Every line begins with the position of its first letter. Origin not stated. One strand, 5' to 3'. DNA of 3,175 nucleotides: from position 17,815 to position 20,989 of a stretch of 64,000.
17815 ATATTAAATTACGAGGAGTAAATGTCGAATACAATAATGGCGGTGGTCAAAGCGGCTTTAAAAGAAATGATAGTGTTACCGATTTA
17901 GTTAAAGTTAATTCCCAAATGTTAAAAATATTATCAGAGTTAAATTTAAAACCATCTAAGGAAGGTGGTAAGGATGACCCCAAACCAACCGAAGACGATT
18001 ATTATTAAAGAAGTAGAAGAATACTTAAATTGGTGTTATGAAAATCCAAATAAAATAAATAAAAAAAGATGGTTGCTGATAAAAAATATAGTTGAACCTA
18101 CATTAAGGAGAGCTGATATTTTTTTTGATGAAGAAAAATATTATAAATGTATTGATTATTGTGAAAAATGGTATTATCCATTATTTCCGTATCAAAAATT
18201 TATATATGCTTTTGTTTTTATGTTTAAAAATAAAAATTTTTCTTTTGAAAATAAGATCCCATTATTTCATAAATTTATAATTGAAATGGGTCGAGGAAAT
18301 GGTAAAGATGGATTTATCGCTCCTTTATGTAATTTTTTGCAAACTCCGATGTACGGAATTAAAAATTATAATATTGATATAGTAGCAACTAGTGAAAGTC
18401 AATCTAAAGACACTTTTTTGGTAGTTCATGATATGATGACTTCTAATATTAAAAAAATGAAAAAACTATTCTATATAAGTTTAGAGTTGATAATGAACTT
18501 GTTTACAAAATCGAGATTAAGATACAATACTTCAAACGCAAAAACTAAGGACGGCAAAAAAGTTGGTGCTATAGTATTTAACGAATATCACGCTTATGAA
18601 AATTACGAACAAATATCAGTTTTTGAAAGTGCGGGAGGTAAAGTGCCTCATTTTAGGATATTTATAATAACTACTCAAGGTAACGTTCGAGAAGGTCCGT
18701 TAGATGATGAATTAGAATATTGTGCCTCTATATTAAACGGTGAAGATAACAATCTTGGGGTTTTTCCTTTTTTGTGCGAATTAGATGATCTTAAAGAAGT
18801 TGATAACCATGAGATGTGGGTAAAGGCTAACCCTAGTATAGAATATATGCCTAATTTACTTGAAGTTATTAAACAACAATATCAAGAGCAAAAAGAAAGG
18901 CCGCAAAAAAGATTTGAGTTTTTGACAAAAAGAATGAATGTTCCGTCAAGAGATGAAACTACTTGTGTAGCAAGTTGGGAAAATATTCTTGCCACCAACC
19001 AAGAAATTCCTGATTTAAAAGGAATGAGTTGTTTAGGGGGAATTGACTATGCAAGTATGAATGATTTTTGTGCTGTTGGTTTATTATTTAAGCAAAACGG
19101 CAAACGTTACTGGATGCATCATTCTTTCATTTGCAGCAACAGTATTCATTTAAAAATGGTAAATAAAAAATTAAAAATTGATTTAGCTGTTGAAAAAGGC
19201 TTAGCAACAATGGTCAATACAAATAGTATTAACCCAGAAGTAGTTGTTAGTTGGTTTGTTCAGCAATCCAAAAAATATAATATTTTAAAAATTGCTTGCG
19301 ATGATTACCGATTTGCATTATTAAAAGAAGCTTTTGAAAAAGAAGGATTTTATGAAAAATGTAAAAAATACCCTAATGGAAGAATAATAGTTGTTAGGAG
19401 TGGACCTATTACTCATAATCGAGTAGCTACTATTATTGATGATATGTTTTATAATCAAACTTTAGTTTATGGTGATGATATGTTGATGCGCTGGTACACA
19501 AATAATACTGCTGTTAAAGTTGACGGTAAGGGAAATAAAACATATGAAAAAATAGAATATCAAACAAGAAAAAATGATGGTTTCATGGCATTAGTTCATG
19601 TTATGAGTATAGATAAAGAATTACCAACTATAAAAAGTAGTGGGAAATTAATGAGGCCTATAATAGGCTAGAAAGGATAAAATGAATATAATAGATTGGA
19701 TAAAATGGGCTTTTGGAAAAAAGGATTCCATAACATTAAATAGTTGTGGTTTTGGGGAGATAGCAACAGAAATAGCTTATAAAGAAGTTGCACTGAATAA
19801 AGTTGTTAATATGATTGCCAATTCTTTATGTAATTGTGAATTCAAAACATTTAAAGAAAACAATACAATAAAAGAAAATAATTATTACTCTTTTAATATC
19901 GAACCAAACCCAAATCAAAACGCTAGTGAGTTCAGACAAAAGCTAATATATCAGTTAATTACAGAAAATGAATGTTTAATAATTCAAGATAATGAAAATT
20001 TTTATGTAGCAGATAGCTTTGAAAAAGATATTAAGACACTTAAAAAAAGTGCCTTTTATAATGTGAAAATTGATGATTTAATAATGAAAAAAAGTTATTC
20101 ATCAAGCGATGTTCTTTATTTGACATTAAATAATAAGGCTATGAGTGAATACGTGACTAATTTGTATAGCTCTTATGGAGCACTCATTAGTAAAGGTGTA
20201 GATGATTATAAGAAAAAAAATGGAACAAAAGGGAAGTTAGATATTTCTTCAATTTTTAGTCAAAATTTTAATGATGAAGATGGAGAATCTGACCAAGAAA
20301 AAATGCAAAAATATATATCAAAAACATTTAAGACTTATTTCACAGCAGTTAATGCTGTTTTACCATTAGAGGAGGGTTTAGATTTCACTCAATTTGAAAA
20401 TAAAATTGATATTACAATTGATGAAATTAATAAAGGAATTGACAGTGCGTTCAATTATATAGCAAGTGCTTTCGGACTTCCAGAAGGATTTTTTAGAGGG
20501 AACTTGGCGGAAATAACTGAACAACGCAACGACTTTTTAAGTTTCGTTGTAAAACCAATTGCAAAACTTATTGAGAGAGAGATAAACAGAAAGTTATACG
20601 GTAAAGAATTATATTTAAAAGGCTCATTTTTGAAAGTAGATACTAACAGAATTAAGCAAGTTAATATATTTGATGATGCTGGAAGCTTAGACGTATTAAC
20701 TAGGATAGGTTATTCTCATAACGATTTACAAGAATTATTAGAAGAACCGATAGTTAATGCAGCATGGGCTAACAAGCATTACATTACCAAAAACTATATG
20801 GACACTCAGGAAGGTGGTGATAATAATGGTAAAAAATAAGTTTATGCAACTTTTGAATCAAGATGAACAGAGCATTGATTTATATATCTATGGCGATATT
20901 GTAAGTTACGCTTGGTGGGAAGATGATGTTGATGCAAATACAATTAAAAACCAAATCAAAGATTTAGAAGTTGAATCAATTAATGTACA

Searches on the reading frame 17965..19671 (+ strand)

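Call 91: search_protein_families(library=phrogs, proteins=[window:17965-19671:+], max_evalue=0.00001)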
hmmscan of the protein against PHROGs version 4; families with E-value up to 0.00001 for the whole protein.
window:17965-19671:+ (568 aa): 4 families
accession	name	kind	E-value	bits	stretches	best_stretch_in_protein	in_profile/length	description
phrog_9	-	head and packaging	1.8e-123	415.1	1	51-545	178-658/812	terminase large subunit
phrog_2699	-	head and packaging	9.5e-61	206.4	1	250-548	2-291/315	terminase large subunit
phrog_4914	-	head and packaging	3.7e-08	34.2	1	72-169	80-177/213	terminase large subunit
phrog_7331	-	head and packaging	1.9e-06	28.4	1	492-545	35-87/113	terminase large subunit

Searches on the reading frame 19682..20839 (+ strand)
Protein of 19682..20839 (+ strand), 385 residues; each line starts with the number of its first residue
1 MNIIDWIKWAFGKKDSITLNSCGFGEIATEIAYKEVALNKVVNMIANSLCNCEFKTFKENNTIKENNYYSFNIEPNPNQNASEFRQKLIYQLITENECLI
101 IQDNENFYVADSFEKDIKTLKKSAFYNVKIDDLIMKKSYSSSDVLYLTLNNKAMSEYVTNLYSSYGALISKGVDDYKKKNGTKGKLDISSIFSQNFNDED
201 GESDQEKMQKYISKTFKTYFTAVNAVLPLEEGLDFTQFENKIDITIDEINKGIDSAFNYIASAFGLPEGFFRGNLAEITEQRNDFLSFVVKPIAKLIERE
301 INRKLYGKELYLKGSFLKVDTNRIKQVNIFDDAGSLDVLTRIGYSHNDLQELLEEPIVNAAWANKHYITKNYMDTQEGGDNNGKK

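Call 91: search_protein_families(library=phrogs, proteins=[window:19682-20839:+], max_evalue=0.00001)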
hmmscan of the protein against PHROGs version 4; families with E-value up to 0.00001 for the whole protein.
window:19682-20839:+ (385 aa): 2 families
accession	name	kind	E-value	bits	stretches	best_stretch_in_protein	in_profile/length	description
phrog_12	-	head and packaging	5.9e-42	145.5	1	1-379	48-446/646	portal protein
phrog_5929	-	head and packaging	1.3e-07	32.2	1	206-379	29-206/228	portal protein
